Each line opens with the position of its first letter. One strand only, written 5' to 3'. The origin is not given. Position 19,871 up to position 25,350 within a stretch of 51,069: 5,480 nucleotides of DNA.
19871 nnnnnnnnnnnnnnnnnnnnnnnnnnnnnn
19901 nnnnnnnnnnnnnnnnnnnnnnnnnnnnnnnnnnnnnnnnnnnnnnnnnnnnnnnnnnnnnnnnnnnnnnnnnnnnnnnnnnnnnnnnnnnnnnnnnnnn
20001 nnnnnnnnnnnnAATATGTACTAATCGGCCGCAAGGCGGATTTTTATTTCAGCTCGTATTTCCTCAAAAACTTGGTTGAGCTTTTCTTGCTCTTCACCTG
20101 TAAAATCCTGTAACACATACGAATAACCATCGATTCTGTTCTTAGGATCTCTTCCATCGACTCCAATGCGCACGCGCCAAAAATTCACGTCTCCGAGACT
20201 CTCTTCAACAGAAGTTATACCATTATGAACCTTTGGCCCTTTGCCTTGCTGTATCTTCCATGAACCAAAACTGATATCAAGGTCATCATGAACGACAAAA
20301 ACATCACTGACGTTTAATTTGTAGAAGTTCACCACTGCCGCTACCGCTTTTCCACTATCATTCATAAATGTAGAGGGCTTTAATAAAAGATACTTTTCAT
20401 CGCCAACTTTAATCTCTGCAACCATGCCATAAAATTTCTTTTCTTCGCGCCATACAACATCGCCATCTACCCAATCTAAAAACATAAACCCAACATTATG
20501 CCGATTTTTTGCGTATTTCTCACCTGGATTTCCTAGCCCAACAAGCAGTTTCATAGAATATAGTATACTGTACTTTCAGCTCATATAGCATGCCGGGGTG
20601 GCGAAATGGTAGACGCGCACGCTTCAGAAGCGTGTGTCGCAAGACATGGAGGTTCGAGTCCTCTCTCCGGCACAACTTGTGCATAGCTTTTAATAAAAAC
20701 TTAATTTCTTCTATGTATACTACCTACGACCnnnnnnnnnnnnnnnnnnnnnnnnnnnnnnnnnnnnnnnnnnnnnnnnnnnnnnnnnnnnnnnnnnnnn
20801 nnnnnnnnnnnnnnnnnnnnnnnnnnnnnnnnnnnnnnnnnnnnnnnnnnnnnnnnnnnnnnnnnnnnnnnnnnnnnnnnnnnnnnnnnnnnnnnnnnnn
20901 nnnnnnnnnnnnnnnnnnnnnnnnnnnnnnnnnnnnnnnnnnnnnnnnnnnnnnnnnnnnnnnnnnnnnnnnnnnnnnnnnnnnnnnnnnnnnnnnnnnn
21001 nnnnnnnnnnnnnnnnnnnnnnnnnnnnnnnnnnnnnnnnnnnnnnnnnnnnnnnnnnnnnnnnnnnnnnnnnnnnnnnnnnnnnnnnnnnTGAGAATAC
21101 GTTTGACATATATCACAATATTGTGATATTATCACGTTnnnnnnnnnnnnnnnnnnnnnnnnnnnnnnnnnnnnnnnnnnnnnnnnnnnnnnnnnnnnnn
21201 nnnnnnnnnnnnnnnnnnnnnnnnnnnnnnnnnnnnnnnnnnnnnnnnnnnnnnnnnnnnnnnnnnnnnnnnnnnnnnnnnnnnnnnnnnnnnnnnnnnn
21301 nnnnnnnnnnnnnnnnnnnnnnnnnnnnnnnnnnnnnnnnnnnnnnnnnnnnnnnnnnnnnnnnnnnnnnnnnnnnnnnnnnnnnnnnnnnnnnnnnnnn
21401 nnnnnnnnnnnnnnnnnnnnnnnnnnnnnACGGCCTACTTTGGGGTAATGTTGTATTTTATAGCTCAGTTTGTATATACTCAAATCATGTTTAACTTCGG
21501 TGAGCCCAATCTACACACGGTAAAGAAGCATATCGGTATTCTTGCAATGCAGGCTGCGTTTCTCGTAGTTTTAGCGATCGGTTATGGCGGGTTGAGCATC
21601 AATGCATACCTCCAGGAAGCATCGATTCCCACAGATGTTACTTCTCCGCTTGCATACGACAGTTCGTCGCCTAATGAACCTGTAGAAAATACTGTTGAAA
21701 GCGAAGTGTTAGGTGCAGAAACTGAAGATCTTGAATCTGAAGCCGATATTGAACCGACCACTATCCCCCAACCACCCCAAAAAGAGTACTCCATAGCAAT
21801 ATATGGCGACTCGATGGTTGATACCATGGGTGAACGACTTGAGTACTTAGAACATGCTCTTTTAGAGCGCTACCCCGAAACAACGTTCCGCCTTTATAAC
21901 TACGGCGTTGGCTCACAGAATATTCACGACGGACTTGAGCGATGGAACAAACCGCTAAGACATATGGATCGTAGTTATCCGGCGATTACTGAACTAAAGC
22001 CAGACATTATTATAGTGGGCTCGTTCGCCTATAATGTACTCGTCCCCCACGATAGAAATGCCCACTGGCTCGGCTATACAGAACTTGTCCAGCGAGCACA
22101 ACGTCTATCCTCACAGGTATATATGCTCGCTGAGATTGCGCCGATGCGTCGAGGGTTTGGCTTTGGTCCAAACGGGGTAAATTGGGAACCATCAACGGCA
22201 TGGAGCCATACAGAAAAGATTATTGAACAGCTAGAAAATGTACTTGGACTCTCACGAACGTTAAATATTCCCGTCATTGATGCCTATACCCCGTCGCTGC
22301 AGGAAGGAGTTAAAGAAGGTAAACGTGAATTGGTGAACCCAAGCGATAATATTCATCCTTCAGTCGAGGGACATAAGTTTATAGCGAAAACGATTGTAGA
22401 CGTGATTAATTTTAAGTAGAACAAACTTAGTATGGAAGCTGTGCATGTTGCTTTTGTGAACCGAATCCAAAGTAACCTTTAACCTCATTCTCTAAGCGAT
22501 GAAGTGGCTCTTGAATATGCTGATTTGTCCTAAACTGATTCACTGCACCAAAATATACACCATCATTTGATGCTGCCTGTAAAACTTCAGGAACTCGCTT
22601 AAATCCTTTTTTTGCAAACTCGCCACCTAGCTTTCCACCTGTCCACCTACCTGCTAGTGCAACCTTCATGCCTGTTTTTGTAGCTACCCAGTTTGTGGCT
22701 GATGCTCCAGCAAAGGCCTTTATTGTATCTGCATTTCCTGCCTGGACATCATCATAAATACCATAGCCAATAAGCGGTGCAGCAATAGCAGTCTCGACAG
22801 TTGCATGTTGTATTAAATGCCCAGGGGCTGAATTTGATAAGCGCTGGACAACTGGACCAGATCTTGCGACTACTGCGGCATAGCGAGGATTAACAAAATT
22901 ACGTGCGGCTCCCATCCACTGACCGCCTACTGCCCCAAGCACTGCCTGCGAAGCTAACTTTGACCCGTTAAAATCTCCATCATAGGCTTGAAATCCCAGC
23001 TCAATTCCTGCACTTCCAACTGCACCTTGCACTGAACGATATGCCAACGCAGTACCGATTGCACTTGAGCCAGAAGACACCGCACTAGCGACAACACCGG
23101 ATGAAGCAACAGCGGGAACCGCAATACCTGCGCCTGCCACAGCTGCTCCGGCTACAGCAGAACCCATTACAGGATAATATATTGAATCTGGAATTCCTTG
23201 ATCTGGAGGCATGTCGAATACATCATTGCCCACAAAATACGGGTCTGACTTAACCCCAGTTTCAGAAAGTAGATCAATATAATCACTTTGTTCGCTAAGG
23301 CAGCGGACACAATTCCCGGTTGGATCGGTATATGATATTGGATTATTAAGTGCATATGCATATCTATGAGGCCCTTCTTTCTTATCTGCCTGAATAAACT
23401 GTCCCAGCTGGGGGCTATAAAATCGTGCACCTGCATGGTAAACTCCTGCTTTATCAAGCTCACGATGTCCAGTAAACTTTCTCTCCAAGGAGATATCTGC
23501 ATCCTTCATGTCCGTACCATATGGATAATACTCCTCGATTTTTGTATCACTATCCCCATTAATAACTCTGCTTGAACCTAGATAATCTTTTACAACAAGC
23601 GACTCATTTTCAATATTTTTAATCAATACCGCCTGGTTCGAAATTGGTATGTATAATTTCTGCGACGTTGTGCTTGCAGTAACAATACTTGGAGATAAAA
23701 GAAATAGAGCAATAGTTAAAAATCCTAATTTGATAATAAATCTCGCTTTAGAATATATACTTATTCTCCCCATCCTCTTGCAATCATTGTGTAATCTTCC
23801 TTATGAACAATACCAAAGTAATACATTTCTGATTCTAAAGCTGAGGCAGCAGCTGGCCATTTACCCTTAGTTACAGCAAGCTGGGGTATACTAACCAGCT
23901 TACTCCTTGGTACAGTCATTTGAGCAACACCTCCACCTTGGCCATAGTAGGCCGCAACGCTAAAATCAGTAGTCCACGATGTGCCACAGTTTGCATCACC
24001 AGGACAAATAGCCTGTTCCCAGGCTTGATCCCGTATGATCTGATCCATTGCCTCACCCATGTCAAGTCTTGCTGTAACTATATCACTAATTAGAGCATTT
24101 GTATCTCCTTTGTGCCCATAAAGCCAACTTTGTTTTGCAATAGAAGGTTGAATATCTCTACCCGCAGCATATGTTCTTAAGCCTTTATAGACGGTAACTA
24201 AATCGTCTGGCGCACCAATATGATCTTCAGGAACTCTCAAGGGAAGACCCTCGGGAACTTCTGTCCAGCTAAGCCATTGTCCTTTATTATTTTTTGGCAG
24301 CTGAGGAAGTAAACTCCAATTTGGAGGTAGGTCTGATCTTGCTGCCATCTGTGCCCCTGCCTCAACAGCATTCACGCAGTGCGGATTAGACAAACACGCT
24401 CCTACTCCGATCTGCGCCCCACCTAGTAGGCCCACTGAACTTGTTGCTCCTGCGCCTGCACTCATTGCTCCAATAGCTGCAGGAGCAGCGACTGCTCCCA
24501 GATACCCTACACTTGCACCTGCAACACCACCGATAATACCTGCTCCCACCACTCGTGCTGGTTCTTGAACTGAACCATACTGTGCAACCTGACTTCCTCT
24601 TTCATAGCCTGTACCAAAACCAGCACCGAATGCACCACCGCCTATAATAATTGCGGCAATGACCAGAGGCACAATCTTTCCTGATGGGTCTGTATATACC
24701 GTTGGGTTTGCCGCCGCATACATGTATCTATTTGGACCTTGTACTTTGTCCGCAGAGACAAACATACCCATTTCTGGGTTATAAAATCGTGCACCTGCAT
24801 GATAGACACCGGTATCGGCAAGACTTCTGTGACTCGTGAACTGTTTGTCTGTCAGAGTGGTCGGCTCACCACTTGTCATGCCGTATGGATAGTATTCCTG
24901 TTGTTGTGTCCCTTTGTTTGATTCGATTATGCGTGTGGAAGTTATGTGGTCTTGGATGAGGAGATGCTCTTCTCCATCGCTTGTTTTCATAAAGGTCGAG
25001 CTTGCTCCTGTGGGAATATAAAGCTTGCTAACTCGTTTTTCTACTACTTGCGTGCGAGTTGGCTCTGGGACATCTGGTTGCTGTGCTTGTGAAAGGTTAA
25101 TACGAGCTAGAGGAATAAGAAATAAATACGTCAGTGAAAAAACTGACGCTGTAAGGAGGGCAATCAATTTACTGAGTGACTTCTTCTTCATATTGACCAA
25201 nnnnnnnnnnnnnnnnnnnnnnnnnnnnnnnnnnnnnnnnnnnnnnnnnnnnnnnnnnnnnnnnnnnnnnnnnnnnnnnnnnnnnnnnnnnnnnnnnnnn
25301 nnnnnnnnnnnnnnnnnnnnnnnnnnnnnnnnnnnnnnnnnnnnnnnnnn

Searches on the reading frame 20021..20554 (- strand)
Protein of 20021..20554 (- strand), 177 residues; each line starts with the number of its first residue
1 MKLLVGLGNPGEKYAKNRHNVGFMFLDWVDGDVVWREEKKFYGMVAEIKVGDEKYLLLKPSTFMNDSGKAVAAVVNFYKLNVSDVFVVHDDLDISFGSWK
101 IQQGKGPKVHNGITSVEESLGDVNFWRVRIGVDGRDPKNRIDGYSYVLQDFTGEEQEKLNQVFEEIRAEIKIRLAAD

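Call 14: search_protein_families(library=pfam, proteins=[window:20021-20554:-], max_evalue=0.01)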
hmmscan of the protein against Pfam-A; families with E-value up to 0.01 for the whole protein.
window:20021-20554:- (177 aa): 1 family
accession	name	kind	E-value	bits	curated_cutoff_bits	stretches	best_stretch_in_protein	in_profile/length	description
PF01195.25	Pept_tRNA_hydro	-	1.2e-53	182.1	27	1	3-171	1-168/183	Peptidyl-tRNA hydrolase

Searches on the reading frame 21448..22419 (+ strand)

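Call 6: search_protein_families(library=pfam, proteins=[window:21448-22419:+], max_evalue=0.1)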
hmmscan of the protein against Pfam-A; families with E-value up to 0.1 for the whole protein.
window:21448-22419:+ (323 aa): 3 families
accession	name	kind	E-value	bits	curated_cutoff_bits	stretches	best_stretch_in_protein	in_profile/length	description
PF13472.12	Lipase_GDSL_2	-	1e-07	33.1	32.9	1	119-310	2-177/178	GDSL-like Lipase/Acylhydrolase family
PF00657.28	Lipase_GDSL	-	6.5e-05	23.6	23.6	1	120-315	5-207/208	GDSL-like Lipase/Acylhydrolase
PF13997.11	YqjK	-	0.07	14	28.1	0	158-207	11-61/73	YqjK-like protein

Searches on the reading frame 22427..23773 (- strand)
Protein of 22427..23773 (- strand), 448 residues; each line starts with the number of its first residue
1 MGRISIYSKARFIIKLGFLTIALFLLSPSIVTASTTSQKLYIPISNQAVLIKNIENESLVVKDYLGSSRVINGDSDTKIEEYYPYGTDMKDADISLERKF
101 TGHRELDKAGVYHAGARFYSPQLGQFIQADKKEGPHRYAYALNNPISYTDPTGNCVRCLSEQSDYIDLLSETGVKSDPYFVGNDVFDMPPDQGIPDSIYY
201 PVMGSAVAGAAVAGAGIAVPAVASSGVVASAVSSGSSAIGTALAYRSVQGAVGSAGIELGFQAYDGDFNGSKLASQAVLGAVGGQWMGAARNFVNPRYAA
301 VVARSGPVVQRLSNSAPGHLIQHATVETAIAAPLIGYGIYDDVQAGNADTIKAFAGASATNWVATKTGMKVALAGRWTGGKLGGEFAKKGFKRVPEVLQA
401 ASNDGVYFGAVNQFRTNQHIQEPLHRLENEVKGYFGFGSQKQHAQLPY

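Call 5: search_protein_families(library=pfam, proteins=[window:22427-23773:-], max_evalue=0.1)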
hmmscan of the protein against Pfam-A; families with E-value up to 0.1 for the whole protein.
window:22427-23773:- (448 aa): 0 families

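Call 20: search_protein_families(library=ncbifam, proteins=[window:22427-23773:-], max_evalue=0.1)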
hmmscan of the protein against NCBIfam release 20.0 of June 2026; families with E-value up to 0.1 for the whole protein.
window:22427-23773:- (448 aa): 1 family
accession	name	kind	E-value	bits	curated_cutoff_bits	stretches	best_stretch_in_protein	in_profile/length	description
TIGR03696.1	Rhs_assc_core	domain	2e-18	66.6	32.5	1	82-153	1-75/76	RHS repeat-associated core domain-containing protein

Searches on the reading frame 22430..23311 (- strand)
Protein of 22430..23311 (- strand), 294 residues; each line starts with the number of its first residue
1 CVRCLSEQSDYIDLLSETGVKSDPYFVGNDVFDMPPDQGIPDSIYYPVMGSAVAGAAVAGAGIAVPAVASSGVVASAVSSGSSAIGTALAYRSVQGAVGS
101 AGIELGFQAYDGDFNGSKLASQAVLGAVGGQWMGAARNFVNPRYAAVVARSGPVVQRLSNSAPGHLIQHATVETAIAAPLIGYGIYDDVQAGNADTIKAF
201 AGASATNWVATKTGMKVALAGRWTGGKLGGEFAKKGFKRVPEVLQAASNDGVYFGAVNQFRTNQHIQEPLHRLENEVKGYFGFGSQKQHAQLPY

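Call 82: search_protein_families(library=pfam, proteins=[window:22430-23311:-], max_evalue=10)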
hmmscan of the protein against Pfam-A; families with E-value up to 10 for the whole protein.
window:22430-23311:- (294 aa): 0 families

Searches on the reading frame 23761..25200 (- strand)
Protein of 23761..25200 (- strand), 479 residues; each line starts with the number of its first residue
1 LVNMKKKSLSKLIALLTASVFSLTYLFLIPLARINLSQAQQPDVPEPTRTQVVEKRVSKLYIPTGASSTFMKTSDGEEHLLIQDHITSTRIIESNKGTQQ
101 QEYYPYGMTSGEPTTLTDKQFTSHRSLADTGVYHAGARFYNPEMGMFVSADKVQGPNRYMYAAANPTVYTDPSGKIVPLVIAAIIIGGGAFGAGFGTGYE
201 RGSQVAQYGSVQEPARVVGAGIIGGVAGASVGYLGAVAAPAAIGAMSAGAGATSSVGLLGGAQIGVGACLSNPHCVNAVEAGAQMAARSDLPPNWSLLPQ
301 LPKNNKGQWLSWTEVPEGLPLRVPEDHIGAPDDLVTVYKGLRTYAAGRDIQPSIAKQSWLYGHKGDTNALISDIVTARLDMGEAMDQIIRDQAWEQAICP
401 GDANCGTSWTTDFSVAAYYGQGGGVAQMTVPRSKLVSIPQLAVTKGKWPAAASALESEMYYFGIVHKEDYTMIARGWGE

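Call 5: search_protein_families(library=pfam, proteins=[window:23761-25200:-], max_evalue=0.1)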
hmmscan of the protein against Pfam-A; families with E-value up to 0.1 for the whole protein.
window:23761-25200:- (479 aa): 0 families

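Call 20: search_protein_families(library=ncbifam, proteins=[window:23761-25200:-], max_evalue=0.1)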
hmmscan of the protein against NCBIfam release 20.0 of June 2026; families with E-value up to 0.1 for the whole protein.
window:23761-25200:- (479 aa): 1 family
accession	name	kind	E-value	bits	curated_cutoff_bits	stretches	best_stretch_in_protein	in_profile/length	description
TIGR03696.1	Rhs_assc_core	domain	4e-16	59.3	32.5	1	103-174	1-75/76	RHS repeat-associated core domain-containing protein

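Call 43: search_solved_structures(query=window:23761-25200:-, max_evalue=0.1, show_alignments=2)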
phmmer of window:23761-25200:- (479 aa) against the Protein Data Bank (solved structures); distinct sequences matched with E-value up to 0.1: 17.
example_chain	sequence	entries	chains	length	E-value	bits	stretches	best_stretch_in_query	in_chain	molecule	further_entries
8fjp_A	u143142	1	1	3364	2.5e-12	49.5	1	58-269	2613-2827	salivary gland surface protein 1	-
9on3_A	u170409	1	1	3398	1.5e-07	33.6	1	80-234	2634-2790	SGS4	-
5kis_B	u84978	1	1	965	2.2e-05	26.5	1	83-176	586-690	RHS2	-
6h6e_F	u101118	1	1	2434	4.1e-05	25.6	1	98-180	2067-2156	TcdB2,TccC3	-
6suf_F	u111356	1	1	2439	4.1e-05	25.6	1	98-180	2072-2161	TcdB2,TccC3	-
6sup_A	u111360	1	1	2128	9.5e-05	24.4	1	98-176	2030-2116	TcdB2,TccC3,Cell division control protein 42 homolog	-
6suq_A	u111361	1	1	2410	0.00011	24.2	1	98-176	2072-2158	TcdB2,TccC3,Genome polyprotein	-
9c4k_Q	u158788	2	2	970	0.00013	24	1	99-175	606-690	Toxin subunit YenC2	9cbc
6h6f_F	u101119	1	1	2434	0.00015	23.7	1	98-180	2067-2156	TcdB2,TccC3,TccC3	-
6sue_F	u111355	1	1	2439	0.00015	23.7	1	98-180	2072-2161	TcdB2,TccC3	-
4igl_B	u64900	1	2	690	0.00025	23.1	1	99-174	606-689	YenC2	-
4o9x_A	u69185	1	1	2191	0.00028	22.9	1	98-174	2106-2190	TcdB2, TccC3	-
6h6g_A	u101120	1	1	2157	0.00028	22.9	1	98-174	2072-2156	TcdB2,TccC3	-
6l7i_G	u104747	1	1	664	0.0014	20.6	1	90-174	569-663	TccC2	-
8cp6_B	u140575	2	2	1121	0.015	17.2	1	127-174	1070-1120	Toxin protein Tse5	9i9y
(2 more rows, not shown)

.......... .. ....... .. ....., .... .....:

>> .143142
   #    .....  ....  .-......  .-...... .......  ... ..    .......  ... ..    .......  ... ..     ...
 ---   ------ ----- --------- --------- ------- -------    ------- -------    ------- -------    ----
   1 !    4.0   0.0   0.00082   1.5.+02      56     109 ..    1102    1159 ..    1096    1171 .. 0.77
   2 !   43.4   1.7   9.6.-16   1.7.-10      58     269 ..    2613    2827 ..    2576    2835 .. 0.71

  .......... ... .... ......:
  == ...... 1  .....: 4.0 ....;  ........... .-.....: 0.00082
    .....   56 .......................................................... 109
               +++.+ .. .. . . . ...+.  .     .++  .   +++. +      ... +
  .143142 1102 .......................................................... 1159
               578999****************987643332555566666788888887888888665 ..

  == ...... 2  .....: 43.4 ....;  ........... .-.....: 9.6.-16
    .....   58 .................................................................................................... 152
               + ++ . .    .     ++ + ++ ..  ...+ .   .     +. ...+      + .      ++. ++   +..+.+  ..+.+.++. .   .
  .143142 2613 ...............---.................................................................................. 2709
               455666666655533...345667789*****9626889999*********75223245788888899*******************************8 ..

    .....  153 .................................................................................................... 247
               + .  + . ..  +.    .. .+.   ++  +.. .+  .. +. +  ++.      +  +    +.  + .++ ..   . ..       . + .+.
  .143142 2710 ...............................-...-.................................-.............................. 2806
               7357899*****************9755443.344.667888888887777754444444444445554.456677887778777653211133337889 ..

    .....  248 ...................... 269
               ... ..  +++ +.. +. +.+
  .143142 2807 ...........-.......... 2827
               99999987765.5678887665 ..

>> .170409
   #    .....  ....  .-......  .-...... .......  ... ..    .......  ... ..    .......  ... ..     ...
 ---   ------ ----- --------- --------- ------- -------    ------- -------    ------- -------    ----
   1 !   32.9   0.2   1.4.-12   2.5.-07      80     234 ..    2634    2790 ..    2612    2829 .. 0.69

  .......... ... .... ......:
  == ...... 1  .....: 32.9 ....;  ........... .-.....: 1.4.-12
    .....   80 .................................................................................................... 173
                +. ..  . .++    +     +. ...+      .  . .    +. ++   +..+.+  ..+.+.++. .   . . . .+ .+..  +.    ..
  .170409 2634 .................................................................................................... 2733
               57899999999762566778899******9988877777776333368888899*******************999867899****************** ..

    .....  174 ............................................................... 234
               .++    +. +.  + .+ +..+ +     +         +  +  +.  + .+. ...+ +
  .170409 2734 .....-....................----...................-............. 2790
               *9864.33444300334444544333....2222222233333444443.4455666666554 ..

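Call 65: search_protein_families(library=pfam, alignment_id=A6, max_evalue=0.01)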
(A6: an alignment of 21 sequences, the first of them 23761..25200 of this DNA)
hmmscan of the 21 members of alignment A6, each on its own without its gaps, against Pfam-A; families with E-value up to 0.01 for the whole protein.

A. member 1, window:23761-25200:- (479 aa): 0 families

B. families by the number of members that match (of 21 scanned): 11 families
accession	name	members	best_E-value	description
PF13365.12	Trypsin_2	2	2.6e-10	Trypsin-like peptidase domain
PF00089.32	Trypsin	2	2.6e-05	Trypsin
PF09011.16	HMG_box_2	2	0.00011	HMG-box domain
PF09143.16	AvrPphF-ORF-2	1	1e-13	AvrPphF-ORF-2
PF00583.31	Acetyltransf_1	1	2.2e-06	Acetyltransferase (GNAT) family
PF13508.13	Acetyltransf_7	1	5.6e-05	Acetyltransferase (GNAT) domain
PF13673.13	Acetyltransf_10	1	0.00015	Acetyltransferase (GNAT) domain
PF15676.10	S6OS1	1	0.0012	Six6 opposite strand transcript 1 family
PF00505.25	HMG_box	1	0.0025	HMG (high mobility group) box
PF14449.11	PT-TG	1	0.0065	Pre-toxin TG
PF04473.18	DUF553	1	0.0066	Transglutaminase-like domain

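Call 71: find_homologous_proteins(query=window:23761-25191:-, max_evalue=0.001)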
Query window:23761-25191:- (476 aa): 17 proteins with E <= 0.001 among 8000 candidates.
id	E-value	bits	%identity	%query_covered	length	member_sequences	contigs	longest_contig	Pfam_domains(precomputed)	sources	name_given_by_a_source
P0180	0.0e+0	1075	100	100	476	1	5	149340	-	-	-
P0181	6.9e-188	643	62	99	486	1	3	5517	-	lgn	-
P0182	1.4e-175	603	63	99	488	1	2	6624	-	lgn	-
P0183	1.1e-172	593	65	85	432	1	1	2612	-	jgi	jgi:RHS repeat-associated protein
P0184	6.7e-157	541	82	62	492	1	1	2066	-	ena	-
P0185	5.9e-154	531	61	91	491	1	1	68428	-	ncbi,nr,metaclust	ncbi:MAG: hypothetical protein UZ22_OP11002000429 [Microgenomates bacterium OLB23]|nr:MAG: hypotheti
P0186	2.4e-144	500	76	62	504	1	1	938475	-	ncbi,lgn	-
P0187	2.8e-134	466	72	61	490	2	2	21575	PF01909.30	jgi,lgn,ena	-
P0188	1.0e-127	445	67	63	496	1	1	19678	-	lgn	-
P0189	1.3e-124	435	69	62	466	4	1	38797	-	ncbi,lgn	-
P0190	1.5e-121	425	58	77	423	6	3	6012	-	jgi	jgi:RHS repeat-associated protein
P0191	3.0e-110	387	63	61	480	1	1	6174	PF01909.30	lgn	-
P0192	4.5e-95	337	63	51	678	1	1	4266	-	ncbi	-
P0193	2.5e-68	249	61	39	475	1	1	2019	-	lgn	-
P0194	1.2e-39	154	57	27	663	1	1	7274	-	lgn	-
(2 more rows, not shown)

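Call 82: search_protein_families(library=pfam, proteins=[P0181, P0185, P0190], max_evalue=10)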
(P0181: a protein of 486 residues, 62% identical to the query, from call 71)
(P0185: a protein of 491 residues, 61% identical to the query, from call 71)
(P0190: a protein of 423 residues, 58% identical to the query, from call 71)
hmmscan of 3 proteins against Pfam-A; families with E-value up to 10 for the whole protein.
P0181 (486 aa): 1 family
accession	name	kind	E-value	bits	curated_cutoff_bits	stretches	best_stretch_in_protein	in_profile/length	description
PF15591.11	Imm31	-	0.13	12.7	25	1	404-432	10-38/73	Immunity protein 31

P0185 (491 aa): 0 families

P0190 (423 aa): 0 families
